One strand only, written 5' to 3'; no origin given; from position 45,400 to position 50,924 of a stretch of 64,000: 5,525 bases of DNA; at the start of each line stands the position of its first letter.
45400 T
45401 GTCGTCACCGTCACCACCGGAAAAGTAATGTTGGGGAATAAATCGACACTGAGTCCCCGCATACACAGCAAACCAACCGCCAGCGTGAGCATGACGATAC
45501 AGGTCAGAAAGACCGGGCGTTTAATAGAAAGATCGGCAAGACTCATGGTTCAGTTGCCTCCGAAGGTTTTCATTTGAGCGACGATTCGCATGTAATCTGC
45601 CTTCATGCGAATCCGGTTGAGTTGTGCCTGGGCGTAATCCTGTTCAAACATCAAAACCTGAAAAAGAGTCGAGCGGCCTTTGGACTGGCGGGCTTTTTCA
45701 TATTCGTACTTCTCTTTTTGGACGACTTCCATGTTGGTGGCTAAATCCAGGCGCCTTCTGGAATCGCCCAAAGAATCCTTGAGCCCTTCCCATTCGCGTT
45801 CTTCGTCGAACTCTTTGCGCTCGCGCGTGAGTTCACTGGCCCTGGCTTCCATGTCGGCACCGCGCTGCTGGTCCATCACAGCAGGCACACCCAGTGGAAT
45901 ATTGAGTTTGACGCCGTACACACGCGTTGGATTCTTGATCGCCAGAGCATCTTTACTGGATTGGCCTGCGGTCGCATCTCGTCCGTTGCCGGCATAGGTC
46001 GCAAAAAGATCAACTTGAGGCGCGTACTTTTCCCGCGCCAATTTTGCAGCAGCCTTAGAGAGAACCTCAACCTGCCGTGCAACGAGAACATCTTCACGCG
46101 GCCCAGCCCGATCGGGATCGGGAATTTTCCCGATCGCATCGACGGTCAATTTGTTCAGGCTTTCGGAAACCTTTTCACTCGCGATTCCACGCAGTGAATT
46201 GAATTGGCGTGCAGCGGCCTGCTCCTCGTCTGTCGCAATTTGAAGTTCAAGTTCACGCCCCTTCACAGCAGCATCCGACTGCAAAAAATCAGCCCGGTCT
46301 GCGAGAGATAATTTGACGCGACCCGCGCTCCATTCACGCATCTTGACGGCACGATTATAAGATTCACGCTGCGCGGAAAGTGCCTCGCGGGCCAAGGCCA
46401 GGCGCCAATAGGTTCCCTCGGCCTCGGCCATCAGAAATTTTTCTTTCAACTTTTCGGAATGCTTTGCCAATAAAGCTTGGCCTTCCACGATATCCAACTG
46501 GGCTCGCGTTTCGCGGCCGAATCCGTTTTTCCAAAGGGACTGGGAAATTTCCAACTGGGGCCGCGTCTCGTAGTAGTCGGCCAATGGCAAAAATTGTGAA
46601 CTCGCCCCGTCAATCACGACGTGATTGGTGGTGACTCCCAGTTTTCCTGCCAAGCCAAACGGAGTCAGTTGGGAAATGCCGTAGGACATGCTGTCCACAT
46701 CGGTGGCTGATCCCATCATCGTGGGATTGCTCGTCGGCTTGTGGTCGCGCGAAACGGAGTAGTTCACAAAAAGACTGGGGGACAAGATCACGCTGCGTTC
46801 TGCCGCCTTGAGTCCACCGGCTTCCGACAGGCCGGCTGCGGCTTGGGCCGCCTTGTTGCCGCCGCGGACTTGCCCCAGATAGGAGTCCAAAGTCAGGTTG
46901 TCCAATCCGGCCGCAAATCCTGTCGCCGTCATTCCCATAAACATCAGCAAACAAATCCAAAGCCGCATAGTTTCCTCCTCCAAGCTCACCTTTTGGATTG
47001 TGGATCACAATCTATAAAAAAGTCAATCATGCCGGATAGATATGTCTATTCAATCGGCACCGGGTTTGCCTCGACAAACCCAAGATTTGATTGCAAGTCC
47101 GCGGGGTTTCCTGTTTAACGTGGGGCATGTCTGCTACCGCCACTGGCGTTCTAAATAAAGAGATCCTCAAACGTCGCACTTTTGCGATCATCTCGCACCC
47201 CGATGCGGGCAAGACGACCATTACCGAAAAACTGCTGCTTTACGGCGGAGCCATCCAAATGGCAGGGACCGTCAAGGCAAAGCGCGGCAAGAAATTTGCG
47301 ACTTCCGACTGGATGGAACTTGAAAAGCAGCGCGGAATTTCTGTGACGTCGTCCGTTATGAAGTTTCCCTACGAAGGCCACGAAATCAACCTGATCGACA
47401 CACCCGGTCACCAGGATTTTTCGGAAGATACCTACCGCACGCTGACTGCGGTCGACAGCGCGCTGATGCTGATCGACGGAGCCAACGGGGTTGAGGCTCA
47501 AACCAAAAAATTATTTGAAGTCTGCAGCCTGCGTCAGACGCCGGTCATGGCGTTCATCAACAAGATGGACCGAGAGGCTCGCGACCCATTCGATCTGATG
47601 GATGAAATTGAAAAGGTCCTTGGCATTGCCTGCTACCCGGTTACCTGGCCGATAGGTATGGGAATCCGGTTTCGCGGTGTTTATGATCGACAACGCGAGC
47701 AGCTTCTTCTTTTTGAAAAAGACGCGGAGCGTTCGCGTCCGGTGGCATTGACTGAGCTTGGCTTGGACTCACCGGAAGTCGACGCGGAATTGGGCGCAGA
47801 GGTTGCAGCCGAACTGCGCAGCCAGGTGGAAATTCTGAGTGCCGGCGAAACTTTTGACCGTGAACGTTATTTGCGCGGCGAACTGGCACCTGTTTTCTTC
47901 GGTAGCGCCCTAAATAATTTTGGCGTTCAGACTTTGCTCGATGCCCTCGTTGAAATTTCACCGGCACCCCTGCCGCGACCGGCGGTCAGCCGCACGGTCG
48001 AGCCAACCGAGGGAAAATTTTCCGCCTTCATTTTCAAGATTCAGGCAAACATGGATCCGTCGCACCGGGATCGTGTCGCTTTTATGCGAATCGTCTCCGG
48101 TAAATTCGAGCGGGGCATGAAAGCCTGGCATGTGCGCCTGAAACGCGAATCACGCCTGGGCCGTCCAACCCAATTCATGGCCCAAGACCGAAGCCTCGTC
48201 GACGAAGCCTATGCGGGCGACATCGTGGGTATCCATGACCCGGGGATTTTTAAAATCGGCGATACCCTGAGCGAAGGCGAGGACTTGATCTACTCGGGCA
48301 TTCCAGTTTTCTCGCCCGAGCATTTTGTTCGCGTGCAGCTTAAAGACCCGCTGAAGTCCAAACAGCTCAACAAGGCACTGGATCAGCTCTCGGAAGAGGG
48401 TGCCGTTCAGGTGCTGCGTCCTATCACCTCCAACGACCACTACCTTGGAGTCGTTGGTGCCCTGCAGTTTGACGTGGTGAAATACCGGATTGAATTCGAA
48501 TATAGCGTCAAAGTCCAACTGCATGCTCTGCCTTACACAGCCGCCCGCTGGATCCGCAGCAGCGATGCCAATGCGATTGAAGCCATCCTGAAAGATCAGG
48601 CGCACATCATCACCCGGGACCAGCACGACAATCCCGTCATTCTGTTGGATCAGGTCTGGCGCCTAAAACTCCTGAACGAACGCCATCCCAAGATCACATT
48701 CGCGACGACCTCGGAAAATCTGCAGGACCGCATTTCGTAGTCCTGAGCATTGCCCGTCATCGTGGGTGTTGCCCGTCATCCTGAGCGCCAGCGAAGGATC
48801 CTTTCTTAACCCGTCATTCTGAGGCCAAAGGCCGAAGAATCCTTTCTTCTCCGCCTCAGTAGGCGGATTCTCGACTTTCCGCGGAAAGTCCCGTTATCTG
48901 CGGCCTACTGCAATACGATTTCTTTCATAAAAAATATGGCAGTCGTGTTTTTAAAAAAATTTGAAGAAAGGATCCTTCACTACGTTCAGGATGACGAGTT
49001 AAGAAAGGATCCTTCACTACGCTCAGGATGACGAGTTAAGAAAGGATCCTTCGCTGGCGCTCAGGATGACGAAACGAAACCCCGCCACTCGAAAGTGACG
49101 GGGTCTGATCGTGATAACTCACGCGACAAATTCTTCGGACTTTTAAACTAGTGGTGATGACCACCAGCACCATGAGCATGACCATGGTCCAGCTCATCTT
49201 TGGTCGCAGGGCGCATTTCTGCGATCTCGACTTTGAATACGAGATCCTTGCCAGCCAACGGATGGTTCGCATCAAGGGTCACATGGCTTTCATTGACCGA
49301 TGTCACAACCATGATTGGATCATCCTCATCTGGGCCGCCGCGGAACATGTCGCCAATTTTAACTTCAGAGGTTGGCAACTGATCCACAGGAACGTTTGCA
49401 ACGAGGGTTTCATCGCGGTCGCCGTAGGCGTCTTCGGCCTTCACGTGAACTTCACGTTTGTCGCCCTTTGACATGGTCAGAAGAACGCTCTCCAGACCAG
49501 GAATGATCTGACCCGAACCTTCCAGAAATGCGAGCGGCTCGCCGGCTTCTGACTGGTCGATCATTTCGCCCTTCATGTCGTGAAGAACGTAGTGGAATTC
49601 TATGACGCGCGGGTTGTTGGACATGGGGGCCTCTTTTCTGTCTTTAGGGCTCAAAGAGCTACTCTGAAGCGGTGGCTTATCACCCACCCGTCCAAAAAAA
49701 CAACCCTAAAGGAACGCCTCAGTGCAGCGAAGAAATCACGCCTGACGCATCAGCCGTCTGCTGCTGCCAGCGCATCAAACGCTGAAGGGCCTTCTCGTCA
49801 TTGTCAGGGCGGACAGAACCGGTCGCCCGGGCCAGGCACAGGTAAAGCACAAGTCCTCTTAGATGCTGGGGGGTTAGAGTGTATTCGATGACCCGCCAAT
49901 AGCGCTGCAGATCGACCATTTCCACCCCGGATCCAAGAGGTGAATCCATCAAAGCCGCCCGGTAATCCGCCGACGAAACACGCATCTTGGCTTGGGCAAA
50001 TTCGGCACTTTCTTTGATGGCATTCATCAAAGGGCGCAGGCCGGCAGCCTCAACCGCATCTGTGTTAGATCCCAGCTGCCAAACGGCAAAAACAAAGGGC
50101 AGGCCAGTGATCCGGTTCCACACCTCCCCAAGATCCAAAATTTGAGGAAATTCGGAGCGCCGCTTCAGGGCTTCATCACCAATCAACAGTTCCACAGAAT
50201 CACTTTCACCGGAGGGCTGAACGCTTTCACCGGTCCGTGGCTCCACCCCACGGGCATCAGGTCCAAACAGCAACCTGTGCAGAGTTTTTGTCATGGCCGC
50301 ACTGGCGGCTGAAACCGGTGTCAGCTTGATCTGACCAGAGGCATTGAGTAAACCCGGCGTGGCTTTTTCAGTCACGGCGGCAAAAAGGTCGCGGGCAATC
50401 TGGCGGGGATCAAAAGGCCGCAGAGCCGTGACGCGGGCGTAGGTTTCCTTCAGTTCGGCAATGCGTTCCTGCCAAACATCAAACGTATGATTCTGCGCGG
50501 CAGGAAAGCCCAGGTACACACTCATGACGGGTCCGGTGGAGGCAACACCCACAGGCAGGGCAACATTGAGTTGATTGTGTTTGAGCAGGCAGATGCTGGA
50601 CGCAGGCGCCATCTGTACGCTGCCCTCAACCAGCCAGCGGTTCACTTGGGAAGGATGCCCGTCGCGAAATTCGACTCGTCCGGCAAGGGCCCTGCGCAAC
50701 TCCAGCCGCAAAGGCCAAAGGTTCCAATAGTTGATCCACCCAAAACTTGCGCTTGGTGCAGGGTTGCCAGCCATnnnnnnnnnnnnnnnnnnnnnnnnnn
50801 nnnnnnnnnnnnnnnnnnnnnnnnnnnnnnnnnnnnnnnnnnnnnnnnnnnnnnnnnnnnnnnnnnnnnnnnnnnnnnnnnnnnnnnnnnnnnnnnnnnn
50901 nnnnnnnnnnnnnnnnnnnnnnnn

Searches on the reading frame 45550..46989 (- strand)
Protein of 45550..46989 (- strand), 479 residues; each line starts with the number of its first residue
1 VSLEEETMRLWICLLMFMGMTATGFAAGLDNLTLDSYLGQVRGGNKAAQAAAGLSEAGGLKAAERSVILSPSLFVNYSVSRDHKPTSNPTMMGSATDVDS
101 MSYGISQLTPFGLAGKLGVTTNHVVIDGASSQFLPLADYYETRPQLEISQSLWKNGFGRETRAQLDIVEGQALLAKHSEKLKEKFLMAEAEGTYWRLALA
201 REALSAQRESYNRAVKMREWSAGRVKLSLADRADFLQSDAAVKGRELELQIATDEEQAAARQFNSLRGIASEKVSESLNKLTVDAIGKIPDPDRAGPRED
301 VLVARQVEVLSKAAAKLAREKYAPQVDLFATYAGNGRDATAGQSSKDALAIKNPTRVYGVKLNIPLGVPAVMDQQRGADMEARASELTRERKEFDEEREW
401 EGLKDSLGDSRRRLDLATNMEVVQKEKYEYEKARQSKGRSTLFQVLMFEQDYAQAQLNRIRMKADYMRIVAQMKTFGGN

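Call 79: search_protein_families(library=pfam, proteins=[window:45550-46989:-], max_evalue=0.0001)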
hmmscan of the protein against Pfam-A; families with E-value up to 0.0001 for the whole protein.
window:45550-46989:- (479 aa): 1 family
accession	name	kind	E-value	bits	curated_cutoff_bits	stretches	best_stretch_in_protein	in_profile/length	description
PF02321.23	OEP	-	1.1e-13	51.8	22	1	306-475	20-184/187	Outer membrane efflux protein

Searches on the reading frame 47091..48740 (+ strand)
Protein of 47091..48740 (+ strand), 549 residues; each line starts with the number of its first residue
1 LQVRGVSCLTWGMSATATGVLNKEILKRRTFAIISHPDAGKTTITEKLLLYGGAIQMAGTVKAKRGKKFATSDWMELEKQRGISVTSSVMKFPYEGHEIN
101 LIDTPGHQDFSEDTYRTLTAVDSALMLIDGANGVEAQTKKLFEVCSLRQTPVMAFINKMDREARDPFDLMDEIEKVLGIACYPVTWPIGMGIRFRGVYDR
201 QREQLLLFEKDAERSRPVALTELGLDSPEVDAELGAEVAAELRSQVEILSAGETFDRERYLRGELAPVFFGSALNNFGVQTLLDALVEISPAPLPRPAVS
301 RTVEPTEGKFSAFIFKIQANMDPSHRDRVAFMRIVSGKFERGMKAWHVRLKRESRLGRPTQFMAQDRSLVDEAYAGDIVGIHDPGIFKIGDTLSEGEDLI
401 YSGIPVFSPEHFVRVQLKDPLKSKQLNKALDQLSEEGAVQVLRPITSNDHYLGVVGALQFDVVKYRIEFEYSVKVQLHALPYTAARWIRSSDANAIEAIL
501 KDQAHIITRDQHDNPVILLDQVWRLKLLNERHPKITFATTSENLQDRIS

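Call 79: search_protein_families(library=pfam, proteins=[window:47091-48740:+], max_evalue=0.0001)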
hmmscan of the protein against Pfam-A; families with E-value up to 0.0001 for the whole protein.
window:47091-48740:+ (549 aa): 5 families
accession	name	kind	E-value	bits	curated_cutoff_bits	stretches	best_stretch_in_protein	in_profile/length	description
PF00009.33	GTP_EFTU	-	1.1e-51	175.6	26.5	1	28-291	3-187/188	Elongation factor Tu GTP binding domain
PF16658.11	RF3_C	-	3.9e-43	146.9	40.1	1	401-527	1-130/132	Class II release factor RF3, C-terminal domain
PF22042.2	EF-G_D2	-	3.2e-26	91.7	27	1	309-395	1-83/84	Elongation factor G domain 2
PF03144.31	GTP_EFTU_D2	-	2.3e-11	44.4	30.3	1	328-393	2-72/73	Elongation factor Tu domain 2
PF01926.29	MMR_HSR1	-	2e-06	28.3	21.9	1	31-158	2-113/113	50S ribosome-binding GTPase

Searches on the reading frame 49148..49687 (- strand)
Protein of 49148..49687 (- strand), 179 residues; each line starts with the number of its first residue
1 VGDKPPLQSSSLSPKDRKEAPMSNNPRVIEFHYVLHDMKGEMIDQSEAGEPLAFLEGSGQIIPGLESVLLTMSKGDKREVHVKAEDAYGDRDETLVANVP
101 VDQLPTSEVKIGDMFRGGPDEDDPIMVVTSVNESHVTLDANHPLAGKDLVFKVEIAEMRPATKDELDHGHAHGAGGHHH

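Call 79: search_protein_families(library=pfam, proteins=[window:49148-49687:-], max_evalue=0.0001)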
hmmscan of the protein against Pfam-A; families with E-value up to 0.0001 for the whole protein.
window:49148-49687:- (179 aa): 1 family
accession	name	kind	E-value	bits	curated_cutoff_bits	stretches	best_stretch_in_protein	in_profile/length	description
PF00254.34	FKBP_C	-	2.6e-14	53.7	21.1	1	27-93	9-76/94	FKBP-type peptidyl-prolyl cis-trans isomerase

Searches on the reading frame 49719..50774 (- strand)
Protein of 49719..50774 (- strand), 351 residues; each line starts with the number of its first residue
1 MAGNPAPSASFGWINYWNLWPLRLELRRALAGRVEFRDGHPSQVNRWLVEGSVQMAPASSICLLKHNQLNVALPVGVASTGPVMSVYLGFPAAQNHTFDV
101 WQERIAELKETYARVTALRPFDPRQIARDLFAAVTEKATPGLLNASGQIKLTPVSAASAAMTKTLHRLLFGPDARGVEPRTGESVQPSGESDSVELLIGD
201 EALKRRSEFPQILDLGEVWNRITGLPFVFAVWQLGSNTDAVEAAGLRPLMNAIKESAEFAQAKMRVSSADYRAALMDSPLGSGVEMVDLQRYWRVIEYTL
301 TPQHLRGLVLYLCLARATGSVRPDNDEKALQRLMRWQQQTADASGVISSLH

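Call 79: search_protein_families(library=pfam, proteins=[window:49719-50774:-], max_evalue=0.0001)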
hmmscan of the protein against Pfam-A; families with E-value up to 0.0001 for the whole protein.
window:49719-50774:- (351 aa): 1 family
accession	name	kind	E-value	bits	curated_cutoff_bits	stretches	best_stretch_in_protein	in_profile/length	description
PF02621.19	VitK2_biosynth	-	3.1e-30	105.9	26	2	148-315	93-250/252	Menaquinone biosynthesis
